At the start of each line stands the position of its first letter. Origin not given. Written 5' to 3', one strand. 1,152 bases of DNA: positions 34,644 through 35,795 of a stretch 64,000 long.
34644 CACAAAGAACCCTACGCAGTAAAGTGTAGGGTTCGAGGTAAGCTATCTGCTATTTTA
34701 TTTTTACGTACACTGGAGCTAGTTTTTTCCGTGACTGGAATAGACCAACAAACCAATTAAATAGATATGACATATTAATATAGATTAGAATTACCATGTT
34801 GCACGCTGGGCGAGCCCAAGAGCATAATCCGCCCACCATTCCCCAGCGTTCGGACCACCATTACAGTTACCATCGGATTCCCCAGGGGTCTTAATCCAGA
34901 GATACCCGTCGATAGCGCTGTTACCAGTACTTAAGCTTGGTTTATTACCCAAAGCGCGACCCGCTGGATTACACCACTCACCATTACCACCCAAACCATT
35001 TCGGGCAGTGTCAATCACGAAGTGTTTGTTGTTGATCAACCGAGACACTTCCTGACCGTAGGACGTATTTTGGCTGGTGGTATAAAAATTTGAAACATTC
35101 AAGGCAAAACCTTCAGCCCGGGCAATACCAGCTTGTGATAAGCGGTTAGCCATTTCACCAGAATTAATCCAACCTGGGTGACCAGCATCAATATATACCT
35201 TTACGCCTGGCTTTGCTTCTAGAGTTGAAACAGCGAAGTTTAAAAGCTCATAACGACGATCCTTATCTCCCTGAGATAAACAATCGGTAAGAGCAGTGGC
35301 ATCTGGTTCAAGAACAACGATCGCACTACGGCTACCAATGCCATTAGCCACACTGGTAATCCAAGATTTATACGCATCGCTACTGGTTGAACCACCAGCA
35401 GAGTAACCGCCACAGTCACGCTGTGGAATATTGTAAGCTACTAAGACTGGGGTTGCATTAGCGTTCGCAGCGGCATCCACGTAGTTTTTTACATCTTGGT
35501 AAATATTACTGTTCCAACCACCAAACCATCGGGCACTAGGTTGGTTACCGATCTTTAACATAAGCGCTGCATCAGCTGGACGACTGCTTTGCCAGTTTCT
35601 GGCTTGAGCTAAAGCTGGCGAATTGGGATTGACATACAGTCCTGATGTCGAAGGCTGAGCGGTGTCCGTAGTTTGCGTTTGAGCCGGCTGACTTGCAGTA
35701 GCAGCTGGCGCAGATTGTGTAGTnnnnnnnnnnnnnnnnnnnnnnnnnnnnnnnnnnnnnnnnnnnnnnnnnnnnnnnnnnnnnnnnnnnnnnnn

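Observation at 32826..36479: Tandem pair of modular secreted glycoside hydrolases (GH5/26-like and GH6 cellulase) sharing two non-catalytic domains in shuffled order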

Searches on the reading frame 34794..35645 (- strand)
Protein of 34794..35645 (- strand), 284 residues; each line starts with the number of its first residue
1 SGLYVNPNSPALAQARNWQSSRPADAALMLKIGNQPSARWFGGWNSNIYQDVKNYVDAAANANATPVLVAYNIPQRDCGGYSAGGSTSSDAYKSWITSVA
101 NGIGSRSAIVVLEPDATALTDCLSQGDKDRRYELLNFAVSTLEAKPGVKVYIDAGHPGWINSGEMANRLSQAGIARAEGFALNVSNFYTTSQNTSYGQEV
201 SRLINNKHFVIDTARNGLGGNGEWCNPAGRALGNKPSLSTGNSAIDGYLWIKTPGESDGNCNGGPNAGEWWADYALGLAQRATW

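Call 65: find_homologous_proteins(query=window:34794-35645:-, max_evalue=1e-30)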
Query seq(284 aa) (284 aa): 6227 proteins with E <= 1e-30 among 8000 candidates; the best 120 are listed.
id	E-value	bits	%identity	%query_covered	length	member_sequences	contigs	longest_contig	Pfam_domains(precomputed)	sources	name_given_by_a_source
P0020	4.4e-162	556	85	100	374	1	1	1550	PF01341.24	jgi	jgi:endoglucanase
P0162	3.1e-121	422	66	99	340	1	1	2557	PF01341.24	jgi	jgi:endoglucanase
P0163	6.0e-120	418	65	99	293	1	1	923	PF01341.24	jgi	jgi:endoglucanase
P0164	3.0e-115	403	63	99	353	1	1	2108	PF01341.24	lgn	-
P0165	6.0e-114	398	60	99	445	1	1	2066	PF01341.24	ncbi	-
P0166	6.9e-114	398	63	99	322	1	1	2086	PF01341.24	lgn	-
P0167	2.5e-113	396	64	99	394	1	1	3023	PF01341.24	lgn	-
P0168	2.6e-113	396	62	100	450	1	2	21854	PF01341.24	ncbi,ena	-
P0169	5.1e-113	395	63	99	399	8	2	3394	PF01341.24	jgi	jgi:endoglucanase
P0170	1.9e-112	393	63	98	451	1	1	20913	PF01341.24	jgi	jgi:endoglucanase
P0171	2.3e-112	393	63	99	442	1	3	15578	PF01341.24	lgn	-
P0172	4.9e-112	392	62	100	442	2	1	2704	PF01341.24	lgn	-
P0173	7.4e-112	392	61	99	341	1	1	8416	PF01341.24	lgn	-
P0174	5.8e-111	389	60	99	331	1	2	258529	PF01341.24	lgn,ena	-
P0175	7.1e-111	388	62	99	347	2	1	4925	PF01341.24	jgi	-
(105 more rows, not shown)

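Call 67: search_solved_structures(query=window:34794-35645:-, max_evalue=1e-25, show_alignments=4)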
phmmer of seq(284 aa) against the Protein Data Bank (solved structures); distinct sequences matched with E-value up to 1e-25: 8.
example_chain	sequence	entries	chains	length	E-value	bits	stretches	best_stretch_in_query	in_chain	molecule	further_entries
1up0_A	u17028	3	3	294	9.1e-77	261.5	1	3-282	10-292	PUTATIVE CELLULASE CEL6 | CELA1 PROTEIN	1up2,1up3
1uoz_A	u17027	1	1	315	1.2e-76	261.1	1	3-282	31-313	PUTATIVE CELLULASE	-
6fao_A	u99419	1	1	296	3.5e-56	193.9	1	2-261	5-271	Glycoside hydrolase family 6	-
1tml_A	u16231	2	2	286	3.5e-52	180.8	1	2-265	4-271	ENDO-1,4-BETA-D-GLUCANASE | ENDOGLUCANASE E-2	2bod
2boe_X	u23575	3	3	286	7e-51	176.5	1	2-265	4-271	ENDOGLUCANASE E-2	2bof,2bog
5jx5_A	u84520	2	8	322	4.3e-32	114.9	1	31-281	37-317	Glucanase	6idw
3rpt_X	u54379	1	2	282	2.7e-30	109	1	2-268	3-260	Endoglucanase E-2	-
3ru8_X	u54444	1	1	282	4.1e-30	108.4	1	2-268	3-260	Epitope Scaffold 2bodx43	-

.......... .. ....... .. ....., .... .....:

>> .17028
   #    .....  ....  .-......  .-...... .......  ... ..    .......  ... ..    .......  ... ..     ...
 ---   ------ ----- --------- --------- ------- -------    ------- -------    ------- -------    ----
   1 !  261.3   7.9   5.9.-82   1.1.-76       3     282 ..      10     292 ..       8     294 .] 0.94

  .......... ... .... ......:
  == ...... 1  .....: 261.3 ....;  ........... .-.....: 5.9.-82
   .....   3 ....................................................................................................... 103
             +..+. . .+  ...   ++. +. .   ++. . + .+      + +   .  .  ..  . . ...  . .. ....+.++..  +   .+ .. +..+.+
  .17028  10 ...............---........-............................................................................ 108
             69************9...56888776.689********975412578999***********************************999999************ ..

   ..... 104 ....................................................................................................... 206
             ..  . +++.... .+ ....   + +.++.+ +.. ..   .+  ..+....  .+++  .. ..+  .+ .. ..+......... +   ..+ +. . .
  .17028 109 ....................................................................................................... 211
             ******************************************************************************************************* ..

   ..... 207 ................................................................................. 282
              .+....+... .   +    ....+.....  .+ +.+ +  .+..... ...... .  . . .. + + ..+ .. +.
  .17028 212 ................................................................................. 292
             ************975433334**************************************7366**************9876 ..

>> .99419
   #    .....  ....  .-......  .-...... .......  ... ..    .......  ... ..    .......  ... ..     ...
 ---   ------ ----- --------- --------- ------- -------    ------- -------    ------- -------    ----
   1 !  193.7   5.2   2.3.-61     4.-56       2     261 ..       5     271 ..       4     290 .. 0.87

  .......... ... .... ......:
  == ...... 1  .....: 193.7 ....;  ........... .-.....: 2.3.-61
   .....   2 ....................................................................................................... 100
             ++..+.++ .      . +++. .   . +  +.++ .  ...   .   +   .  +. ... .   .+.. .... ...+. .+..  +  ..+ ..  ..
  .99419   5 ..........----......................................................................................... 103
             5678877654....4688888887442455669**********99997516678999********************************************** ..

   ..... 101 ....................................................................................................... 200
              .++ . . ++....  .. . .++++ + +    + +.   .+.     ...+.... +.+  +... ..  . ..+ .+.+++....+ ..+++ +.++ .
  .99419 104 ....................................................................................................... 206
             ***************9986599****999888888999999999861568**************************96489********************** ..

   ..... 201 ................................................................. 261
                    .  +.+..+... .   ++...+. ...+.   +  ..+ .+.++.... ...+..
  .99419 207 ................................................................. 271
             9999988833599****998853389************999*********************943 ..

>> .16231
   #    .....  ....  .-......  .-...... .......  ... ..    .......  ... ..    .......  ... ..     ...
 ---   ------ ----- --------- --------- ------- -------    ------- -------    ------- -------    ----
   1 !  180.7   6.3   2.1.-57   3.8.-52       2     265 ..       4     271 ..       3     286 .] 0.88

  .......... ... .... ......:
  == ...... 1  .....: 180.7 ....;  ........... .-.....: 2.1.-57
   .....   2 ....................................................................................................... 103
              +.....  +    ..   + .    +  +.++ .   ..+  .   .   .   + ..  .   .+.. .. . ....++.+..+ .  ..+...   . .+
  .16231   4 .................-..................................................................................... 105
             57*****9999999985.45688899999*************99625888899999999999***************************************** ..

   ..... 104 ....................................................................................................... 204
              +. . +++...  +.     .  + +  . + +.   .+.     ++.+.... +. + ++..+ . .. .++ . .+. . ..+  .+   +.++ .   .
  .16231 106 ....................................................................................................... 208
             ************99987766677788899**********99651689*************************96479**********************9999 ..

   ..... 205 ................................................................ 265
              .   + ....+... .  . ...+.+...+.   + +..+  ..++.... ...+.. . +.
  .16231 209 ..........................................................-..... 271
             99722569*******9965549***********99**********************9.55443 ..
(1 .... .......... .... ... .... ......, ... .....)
